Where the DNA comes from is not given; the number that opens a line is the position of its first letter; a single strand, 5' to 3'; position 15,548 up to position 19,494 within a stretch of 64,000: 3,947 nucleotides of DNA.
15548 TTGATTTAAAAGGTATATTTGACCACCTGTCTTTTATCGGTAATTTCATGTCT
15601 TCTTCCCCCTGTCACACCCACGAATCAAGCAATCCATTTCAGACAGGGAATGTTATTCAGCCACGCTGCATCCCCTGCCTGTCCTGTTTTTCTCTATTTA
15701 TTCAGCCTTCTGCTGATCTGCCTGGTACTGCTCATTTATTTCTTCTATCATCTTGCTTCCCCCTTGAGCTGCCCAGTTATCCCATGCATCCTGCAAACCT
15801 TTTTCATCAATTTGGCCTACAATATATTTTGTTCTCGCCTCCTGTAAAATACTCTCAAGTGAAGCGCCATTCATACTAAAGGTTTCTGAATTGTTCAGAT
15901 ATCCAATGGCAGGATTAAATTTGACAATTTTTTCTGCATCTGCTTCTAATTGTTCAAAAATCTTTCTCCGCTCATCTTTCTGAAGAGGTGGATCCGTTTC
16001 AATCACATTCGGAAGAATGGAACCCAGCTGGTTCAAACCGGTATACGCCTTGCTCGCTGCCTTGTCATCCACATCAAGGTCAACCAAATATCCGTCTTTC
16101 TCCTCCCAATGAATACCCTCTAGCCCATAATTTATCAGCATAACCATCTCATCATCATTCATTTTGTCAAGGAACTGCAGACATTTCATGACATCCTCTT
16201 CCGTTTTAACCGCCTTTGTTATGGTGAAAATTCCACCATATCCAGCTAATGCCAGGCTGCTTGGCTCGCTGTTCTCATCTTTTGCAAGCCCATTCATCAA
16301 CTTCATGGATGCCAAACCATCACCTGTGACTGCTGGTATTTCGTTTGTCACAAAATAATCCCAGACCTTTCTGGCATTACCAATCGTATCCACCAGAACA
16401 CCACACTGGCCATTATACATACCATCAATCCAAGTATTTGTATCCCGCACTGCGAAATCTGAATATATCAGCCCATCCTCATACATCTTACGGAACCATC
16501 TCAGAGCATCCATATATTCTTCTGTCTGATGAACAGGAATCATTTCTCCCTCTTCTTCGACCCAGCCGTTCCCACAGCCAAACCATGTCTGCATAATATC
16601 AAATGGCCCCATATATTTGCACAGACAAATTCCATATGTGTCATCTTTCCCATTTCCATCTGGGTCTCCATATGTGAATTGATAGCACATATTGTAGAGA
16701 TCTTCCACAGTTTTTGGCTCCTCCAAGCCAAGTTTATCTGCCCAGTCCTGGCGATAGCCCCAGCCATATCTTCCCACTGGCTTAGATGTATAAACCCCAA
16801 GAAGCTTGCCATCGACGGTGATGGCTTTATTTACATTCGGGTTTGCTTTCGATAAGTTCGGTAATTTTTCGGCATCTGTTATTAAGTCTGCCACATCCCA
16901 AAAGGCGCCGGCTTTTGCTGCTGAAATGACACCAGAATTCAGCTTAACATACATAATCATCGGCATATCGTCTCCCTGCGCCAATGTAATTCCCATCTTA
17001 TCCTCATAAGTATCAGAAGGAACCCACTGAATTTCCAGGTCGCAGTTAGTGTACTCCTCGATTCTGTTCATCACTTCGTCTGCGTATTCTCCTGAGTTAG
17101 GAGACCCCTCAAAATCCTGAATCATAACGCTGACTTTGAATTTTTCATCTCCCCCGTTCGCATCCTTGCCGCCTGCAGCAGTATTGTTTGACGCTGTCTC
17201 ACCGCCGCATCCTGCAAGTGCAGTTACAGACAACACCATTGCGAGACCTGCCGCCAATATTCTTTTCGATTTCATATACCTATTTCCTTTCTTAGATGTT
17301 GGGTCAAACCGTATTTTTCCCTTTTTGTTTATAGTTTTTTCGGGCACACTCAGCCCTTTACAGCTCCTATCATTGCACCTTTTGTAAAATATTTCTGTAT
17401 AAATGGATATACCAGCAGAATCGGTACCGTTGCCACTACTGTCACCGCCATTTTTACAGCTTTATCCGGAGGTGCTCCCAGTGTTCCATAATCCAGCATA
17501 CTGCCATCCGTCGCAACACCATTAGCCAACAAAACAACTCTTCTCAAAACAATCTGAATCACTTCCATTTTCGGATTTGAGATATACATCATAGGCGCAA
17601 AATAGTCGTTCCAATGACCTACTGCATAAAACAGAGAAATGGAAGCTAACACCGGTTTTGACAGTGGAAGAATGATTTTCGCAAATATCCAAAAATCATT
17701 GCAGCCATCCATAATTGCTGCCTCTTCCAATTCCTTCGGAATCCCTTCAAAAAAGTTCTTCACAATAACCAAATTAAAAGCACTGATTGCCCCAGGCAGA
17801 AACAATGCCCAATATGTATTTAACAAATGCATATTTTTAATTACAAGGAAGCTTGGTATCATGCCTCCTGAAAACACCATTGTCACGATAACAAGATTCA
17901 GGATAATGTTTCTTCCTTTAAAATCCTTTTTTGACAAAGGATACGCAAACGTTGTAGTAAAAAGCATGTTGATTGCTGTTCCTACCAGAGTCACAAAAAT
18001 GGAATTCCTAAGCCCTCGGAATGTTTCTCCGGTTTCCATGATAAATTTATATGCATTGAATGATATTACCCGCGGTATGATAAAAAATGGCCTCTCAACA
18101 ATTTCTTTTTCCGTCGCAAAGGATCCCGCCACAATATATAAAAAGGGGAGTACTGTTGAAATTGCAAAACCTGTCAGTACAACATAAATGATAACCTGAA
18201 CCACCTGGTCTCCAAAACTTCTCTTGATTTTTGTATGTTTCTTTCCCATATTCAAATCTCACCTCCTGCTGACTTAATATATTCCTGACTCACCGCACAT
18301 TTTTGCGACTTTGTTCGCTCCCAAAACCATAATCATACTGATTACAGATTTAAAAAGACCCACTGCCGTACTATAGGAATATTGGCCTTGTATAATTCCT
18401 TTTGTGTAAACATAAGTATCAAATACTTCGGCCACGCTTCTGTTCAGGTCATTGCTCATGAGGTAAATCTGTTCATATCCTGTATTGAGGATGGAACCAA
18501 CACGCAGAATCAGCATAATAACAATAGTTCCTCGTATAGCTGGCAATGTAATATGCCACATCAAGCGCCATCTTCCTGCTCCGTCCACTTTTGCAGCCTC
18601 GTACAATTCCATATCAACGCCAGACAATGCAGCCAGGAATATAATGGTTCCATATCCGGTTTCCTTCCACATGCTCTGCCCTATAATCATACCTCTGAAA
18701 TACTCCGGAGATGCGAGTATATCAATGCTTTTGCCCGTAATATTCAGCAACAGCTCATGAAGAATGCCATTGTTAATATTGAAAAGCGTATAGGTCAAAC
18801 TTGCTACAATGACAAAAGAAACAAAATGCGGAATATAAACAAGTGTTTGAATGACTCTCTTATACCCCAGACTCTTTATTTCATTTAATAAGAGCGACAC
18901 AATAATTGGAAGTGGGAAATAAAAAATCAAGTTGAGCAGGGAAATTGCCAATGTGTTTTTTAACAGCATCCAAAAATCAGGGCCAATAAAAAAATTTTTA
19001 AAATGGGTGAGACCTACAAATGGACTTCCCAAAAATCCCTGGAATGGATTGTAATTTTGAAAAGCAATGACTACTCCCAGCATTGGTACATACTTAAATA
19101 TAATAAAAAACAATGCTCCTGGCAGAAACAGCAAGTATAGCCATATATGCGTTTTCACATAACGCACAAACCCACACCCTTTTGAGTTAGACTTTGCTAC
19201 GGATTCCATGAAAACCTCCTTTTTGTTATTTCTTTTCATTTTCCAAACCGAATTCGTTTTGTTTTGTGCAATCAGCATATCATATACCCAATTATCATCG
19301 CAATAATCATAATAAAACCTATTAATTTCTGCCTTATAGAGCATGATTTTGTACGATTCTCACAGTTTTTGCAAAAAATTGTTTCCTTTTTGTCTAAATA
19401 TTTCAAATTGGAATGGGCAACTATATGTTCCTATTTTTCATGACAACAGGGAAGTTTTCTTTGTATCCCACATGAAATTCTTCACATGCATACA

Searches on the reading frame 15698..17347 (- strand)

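Call 75: search_protein_families(library=pfam, proteins=[window:15698-17347:-], max_evalue=0.00001)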
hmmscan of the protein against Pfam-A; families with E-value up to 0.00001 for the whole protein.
window:15698-17347:- (549 aa): 2 families
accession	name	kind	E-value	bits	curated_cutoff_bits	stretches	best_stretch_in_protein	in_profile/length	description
PF01547.30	SBP_bac_1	-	6.6e-11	43.2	26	1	84-326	5-241/307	Bacterial extracellular solute-binding protein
PF13416.11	SBP_bac_8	-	7.1e-08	33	27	1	101-329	10-201/279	Bacterial extracellular solute-binding protein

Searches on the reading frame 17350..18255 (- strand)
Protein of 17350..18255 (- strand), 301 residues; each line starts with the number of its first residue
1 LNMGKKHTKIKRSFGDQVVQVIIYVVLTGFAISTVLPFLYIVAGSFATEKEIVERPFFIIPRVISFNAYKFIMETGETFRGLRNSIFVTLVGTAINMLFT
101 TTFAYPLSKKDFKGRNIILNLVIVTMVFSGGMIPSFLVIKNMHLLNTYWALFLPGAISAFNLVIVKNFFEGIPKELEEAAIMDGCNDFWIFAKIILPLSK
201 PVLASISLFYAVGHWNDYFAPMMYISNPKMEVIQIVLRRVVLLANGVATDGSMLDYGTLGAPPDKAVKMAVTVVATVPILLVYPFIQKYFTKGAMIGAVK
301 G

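Call 75: search_protein_families(library=pfam, proteins=[window:17350-18255:-], max_evalue=0.00001)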
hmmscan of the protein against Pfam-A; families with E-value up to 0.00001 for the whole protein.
window:17350-18255:- (301 aa): 1 family
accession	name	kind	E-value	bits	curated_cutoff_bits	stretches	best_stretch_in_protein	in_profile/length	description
PF00528.27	BPD_transp_1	-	1.9e-12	47.7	26.4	1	109-292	11-180/184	Binding-protein-dependent transport system inner membrane component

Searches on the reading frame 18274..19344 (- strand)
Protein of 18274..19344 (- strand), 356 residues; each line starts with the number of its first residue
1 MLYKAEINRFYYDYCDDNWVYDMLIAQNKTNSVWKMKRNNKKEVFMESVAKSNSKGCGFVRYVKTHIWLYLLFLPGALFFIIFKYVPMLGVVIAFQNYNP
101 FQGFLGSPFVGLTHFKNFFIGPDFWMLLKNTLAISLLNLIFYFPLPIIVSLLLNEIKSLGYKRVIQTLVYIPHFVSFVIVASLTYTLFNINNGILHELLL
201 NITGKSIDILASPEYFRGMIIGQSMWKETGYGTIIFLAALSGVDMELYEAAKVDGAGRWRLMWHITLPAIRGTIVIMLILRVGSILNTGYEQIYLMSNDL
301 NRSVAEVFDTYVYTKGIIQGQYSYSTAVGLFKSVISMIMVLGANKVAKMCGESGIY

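Call 75: search_protein_families(library=pfam, proteins=[window:18274-19344:-], max_evalue=0.00001)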
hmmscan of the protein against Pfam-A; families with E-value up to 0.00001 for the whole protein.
window:18274-19344:- (356 aa): 1 family
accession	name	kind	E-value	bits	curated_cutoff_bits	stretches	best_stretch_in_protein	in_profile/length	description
PF00528.27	BPD_transp_1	-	3e-19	69.9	26.4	1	144-340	3-172/184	Binding-protein-dependent transport system inner membrane component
